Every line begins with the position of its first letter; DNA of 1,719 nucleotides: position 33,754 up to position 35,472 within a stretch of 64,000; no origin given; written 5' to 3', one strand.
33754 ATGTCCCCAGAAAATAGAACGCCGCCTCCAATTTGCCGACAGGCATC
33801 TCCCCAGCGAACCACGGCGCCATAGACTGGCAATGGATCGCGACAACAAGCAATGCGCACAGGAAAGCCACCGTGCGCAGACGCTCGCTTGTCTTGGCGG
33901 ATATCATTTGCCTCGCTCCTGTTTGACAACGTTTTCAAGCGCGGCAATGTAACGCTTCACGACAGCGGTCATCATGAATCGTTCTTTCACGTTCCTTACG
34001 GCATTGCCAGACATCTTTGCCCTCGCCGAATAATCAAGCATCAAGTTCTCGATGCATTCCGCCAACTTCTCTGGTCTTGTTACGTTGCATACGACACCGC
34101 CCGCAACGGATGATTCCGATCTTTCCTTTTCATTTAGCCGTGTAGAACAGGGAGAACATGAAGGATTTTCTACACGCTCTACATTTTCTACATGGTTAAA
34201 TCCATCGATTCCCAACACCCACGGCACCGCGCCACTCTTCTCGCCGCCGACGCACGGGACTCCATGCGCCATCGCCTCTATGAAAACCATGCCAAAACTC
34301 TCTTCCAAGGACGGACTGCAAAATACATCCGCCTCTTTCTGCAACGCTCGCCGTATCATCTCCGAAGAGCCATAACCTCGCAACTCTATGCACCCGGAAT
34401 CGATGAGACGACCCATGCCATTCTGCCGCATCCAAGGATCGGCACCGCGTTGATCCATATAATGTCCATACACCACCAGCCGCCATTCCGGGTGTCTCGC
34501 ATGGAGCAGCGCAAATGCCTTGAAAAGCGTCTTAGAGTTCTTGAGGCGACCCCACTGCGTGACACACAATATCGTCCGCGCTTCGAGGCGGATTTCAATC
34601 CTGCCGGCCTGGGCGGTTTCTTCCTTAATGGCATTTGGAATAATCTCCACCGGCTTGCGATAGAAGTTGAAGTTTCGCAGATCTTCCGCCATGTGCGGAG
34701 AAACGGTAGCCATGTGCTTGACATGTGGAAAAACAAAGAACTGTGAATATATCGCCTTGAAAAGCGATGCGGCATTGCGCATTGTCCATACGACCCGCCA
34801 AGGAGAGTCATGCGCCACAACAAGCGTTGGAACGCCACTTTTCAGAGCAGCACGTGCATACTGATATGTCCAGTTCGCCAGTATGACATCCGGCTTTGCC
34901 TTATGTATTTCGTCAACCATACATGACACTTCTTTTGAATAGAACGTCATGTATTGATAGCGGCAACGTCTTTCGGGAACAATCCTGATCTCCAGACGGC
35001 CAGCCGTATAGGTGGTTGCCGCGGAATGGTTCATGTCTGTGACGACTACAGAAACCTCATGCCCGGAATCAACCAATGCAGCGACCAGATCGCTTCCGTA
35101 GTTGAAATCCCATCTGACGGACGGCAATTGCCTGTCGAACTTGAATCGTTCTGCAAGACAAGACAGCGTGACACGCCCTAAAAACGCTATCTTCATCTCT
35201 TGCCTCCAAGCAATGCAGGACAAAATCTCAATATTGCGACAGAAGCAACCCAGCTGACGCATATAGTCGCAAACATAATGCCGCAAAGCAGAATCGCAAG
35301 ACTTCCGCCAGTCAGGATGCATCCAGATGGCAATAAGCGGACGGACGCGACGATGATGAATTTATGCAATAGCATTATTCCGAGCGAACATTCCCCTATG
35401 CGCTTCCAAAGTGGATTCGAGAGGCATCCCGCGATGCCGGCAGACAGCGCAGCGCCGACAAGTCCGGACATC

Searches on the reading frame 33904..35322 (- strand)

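Call 10: search_protein_families(library=pfam, proteins=[window:33904-35322:-], max_evalue=0.01)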
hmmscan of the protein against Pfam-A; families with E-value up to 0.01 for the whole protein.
window:33904-35322:- (472 aa): 5 families
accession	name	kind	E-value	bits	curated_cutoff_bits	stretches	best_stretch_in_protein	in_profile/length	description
PF00534.26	Glycos_transf_1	-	6.5e-19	68.5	26.4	1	242-364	9-126/172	Glycosyl transferases group 1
PF13692.12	Glyco_trans_1_4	-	9.2e-17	62.1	27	1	249-374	2-121/142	Glycosyl transferases group 1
PF13439.12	Glyco_transf_4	-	1.6e-16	61.2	28.5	1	78-233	10-167/170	Glycosyltransferase Family 4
PF13579.12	Glyco_trans_4_4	-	2e-14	54.7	29.7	1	77-230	8-157/158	Glycosyl transferase 4-like domain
PF20706.3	GT4-conflict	-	1.7e-13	50.8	26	1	78-367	20-318/385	Family 4 Glycosyltransferase in conflict systems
